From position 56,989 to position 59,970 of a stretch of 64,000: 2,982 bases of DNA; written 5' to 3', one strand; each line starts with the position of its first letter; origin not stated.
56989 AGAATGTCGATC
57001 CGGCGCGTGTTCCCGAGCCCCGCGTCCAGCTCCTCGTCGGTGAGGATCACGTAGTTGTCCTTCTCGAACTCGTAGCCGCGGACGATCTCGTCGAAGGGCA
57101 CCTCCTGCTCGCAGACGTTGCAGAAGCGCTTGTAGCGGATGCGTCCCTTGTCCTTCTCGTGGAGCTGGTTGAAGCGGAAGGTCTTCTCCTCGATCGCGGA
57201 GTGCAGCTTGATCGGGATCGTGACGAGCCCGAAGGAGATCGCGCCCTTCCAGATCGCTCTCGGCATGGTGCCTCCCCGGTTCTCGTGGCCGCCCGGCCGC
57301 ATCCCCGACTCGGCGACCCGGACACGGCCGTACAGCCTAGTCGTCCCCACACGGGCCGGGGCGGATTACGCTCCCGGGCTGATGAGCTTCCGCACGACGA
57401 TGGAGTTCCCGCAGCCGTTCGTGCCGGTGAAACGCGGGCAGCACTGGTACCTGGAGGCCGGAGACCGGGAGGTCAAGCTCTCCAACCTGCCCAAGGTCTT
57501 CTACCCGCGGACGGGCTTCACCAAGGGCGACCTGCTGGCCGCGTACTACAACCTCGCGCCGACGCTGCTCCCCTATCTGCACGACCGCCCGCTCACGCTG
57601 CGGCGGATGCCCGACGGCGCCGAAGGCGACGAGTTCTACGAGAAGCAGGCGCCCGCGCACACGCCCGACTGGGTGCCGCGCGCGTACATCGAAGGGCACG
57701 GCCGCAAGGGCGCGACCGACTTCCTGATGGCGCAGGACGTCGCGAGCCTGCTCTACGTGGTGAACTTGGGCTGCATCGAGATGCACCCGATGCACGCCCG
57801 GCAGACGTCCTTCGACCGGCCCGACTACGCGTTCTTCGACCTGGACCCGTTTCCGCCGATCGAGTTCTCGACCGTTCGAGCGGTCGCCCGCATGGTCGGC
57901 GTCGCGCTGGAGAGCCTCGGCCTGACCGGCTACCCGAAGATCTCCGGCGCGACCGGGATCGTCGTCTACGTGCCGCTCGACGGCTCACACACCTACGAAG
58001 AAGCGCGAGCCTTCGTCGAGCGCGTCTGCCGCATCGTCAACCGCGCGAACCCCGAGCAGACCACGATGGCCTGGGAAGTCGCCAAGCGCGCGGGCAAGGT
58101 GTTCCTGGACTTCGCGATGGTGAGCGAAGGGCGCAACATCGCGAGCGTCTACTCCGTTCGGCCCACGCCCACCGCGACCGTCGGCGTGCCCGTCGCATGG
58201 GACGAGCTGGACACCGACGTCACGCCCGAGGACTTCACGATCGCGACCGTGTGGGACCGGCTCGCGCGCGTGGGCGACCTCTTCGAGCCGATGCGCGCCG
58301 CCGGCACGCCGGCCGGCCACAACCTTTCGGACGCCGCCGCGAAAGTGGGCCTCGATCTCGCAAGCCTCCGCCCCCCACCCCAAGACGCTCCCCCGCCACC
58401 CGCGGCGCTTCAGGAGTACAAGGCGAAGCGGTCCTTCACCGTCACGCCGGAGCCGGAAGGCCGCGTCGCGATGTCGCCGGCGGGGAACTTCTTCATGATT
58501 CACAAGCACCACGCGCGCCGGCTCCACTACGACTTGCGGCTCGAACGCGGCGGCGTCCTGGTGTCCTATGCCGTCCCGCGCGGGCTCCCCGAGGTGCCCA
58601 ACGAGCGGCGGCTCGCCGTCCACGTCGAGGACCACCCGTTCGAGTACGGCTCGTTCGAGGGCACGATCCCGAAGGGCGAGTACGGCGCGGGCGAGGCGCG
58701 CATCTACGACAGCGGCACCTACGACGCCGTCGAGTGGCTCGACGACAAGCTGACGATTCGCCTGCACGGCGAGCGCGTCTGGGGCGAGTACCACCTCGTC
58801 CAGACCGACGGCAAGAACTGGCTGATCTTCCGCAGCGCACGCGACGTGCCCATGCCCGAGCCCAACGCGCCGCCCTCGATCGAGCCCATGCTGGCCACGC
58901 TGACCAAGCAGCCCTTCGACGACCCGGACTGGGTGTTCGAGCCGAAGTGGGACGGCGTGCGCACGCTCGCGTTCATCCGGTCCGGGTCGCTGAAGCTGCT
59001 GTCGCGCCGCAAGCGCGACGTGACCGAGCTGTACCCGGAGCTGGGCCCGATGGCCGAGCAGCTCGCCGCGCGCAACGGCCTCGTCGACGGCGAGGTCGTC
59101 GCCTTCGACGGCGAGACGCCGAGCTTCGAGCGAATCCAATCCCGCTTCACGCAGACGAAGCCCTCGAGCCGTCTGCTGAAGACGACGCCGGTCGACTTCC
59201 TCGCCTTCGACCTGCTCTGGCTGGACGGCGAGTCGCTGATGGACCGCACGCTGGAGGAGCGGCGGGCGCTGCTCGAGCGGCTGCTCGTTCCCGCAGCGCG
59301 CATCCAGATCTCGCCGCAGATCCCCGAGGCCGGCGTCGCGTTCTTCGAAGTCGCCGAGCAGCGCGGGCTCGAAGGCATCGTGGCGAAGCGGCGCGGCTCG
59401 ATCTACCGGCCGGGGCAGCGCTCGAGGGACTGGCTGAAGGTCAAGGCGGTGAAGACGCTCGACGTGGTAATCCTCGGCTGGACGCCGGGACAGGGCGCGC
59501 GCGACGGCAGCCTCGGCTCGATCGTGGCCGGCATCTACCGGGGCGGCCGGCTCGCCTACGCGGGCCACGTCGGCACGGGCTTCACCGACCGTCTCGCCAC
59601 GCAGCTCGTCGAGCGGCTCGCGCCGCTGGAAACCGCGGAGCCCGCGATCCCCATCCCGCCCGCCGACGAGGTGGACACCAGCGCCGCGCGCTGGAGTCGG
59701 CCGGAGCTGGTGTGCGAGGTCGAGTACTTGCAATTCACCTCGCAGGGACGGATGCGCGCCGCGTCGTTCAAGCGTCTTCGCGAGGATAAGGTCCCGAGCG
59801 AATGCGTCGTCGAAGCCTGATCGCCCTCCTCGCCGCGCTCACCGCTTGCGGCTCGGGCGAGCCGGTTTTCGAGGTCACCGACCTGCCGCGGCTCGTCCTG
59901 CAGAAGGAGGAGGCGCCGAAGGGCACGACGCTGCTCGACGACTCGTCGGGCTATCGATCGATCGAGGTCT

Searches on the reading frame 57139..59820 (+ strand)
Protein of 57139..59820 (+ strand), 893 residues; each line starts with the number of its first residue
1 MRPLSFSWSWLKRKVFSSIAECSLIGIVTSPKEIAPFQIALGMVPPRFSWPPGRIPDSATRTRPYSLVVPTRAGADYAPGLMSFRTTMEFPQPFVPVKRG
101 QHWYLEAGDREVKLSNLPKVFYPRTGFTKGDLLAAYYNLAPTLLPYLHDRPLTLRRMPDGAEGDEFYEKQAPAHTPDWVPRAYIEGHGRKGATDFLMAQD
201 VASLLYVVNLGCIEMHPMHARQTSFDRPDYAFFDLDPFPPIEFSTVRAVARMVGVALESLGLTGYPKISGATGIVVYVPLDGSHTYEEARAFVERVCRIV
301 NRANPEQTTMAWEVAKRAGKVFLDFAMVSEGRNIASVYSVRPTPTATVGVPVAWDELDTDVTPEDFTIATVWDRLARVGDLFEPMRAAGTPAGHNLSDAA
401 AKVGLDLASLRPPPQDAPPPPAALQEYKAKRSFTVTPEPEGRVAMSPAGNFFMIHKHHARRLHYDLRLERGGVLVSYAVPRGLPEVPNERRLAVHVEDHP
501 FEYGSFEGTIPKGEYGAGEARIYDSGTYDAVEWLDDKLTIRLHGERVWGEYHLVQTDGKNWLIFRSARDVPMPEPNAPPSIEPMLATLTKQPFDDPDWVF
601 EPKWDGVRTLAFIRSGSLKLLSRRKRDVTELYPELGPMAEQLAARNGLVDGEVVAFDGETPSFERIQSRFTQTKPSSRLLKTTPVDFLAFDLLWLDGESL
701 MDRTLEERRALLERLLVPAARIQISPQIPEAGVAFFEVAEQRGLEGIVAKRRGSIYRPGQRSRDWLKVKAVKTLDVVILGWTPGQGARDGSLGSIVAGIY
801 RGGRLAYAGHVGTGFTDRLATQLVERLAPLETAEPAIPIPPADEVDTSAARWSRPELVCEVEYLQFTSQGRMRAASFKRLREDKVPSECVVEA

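Call 43: search_protein_families(library=pfam, proteins=[window:57139-59820:+], max_evalue=0.001)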
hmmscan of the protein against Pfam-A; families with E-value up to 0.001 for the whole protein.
window:57139-59820:+ (893 aa): 4 families
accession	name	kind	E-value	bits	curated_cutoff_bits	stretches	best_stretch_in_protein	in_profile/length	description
PF21686.3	LigD_Prim-Pol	-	5.6e-77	259.2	27.4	1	128-382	1-254/254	LigD, primase-polymerase domain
PF01068.26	DNA_ligase_A_M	-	4.5e-38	131.4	26.2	1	583-769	1-204/204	ATP dependent DNA ligase domain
PF13298.12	LigD_N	-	1.5e-36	125.2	31.1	1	455-554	1-106/107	DNA Ligase D 3'-phosphoesterase domain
PF04679.21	DNA_ligase_A_C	-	1.8e-24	86.4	27.5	1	789-884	2-94/94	ATP dependent DNA ligase C terminal region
